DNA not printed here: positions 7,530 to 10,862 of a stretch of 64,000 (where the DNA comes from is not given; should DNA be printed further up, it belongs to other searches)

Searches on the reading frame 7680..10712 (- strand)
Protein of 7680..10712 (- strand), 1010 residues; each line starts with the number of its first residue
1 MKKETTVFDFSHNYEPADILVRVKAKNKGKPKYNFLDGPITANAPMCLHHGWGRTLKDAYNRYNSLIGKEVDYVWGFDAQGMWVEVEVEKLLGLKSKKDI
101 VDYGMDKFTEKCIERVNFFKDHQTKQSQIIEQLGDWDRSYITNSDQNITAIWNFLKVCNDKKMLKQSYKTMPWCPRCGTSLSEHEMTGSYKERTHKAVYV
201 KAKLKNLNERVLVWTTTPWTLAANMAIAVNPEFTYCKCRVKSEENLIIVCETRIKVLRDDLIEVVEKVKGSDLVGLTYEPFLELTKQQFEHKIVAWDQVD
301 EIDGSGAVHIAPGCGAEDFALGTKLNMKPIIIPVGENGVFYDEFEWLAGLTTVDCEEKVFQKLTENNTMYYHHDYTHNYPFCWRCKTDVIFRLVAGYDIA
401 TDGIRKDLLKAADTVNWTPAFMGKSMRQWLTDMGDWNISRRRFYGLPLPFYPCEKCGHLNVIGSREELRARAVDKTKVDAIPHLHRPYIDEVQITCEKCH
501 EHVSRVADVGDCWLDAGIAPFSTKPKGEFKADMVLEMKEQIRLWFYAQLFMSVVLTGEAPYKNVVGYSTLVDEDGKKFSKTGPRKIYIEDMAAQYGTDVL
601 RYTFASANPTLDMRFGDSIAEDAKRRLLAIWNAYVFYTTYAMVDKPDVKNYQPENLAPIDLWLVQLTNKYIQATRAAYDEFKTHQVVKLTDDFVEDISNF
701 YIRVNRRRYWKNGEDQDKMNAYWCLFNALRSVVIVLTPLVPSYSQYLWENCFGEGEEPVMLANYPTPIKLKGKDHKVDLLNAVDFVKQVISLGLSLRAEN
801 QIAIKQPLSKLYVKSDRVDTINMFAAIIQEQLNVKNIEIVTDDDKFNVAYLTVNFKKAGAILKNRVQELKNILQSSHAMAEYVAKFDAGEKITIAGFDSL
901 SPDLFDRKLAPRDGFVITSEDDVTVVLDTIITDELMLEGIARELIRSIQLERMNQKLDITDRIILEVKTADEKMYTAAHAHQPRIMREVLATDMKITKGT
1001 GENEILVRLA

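Call 59: search_protein_families(library=pfam, proteins=[window:7680-10712:-], max_evalue=0.00001)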
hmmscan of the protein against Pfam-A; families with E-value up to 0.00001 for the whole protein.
window:7680-10712:- (1010 aa): 4 families
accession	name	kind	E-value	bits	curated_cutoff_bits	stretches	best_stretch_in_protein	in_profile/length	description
PF00133.28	tRNA-synt_1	-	1.3e-75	255.2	22.7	1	22-615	14-413/414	tRNA synthetases class I (I, L, M and V)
PF19302.4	DUF5915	-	1.2e-25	90.7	27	1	826-1003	2-179/195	Domain of unknown function (DUF5915)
PF08264.19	Anticodon_1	-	1.9e-24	86.7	25.1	1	660-810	1-146/148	Anticodon-binding domain of tRNA ligase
PF09334.17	tRNA-synt_1g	-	7.6e-11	41.8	20.1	0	545-610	295-360/391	tRNA synthetases class I (M)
